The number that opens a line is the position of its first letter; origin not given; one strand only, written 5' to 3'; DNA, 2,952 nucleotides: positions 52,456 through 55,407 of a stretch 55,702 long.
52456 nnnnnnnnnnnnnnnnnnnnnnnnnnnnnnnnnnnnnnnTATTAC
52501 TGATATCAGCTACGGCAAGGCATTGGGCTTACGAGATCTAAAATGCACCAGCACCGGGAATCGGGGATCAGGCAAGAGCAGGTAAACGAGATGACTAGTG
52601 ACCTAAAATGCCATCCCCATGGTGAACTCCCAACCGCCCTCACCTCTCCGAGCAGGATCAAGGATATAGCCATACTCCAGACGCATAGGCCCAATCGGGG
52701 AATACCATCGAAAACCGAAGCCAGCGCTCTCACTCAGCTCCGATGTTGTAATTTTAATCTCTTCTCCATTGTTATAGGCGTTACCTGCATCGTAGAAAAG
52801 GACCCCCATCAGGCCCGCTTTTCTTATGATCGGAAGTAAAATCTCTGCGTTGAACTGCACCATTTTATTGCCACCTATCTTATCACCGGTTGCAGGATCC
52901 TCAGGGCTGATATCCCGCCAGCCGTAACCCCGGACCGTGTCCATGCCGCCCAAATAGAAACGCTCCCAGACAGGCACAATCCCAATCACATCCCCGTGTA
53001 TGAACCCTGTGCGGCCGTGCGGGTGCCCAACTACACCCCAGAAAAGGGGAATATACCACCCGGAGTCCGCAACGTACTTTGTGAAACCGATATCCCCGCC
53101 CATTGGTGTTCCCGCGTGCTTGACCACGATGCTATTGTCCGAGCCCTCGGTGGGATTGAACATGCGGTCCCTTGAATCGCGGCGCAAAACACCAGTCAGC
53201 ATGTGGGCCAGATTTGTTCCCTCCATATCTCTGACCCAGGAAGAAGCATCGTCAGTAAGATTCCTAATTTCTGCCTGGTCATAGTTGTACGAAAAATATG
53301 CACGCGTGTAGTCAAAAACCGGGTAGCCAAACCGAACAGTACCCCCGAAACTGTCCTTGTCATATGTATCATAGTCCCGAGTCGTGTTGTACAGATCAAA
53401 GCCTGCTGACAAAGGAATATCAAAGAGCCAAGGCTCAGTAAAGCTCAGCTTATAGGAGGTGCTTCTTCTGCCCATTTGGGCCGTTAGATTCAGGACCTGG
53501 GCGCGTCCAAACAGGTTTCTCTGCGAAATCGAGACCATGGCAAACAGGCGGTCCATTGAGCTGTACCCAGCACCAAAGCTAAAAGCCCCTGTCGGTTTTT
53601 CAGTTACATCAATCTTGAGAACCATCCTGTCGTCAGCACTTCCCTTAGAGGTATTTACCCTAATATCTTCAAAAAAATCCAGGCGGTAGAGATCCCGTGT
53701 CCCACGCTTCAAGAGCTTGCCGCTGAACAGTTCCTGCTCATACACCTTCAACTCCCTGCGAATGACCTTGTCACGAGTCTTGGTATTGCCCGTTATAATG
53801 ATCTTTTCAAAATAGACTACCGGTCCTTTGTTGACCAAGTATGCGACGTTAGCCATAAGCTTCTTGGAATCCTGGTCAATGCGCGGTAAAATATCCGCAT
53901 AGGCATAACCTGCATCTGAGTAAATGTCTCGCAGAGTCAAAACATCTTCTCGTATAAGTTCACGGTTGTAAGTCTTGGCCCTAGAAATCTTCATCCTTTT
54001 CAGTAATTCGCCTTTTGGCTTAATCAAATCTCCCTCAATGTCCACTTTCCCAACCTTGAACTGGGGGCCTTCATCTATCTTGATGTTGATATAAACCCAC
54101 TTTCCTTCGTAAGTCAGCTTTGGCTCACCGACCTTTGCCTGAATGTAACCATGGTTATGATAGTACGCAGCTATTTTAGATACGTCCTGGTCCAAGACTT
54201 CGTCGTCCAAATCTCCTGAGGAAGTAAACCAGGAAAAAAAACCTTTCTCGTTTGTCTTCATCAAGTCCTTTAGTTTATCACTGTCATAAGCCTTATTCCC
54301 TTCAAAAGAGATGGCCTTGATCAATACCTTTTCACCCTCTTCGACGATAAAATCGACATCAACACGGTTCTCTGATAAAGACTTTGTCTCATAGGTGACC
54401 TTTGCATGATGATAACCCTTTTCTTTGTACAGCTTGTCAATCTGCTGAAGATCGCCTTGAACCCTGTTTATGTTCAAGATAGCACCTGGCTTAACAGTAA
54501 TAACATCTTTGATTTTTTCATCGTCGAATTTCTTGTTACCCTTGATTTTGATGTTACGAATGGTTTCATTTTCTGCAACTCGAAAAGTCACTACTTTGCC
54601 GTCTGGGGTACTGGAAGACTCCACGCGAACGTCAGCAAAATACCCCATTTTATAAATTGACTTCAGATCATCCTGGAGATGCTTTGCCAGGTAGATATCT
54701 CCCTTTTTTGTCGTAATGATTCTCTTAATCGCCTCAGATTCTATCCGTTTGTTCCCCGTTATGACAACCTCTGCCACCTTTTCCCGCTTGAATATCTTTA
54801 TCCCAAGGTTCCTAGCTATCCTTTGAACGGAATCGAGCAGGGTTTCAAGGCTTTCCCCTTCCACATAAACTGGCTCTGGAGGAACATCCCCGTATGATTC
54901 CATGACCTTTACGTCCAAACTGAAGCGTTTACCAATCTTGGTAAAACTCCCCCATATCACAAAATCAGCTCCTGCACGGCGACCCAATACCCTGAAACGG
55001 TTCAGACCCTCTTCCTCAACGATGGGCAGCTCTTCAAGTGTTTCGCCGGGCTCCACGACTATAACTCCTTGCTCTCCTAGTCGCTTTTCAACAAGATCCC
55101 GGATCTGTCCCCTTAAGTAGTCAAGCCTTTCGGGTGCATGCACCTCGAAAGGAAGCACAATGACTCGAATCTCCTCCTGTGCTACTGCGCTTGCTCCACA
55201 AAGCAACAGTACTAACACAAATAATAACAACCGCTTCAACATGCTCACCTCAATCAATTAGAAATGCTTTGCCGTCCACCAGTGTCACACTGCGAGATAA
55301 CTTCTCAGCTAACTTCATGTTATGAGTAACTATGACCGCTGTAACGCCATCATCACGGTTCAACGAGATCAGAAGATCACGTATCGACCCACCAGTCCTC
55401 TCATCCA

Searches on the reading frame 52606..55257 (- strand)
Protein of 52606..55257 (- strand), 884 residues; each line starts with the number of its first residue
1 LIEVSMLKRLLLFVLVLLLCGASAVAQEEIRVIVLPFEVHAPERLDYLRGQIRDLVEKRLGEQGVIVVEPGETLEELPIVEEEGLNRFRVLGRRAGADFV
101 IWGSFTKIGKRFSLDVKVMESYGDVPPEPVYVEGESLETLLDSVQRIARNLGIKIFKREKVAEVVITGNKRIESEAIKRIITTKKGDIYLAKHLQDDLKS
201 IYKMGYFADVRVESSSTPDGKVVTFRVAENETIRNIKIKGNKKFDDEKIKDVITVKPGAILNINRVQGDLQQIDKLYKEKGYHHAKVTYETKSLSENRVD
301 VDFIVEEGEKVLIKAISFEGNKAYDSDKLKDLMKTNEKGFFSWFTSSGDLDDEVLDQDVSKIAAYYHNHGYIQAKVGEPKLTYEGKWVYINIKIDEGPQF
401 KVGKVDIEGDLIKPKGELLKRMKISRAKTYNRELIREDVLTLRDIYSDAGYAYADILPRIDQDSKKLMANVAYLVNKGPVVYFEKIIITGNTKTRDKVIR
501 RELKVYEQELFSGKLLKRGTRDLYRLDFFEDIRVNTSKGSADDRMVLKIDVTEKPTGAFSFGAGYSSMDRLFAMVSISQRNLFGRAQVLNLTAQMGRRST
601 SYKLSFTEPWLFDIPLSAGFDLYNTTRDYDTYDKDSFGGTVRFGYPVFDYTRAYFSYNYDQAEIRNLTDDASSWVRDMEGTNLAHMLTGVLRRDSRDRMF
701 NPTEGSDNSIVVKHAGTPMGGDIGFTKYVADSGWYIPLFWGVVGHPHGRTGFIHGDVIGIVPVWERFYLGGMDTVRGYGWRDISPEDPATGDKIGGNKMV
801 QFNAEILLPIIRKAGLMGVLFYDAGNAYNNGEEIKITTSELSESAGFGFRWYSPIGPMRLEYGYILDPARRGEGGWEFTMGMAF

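Call 64: search_protein_families(library=pfam, proteins=[window:52606-55257:-], max_evalue=0.00001)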
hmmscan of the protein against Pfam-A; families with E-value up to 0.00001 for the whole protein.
window:52606-55257:- (884 aa): 4 families
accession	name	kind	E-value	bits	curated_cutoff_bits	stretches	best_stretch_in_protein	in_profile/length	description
PF07244.20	POTRA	-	9.5e-67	222.1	21.3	5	232-308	2-79/79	Surface antigen variable number repeat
PF01103.29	Omp85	-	5.5e-63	213.9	24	1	581-884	1-325/325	Omp85 superfamily domain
PF08479.16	POTRA_2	-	1.3e-11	44.6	24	1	232-301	2-71/76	POTRA domain, ShlB-type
PF08478.15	POTRA_1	-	2e-08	34.9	23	0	160-213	2-55/69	POTRA domain, FtsQ-type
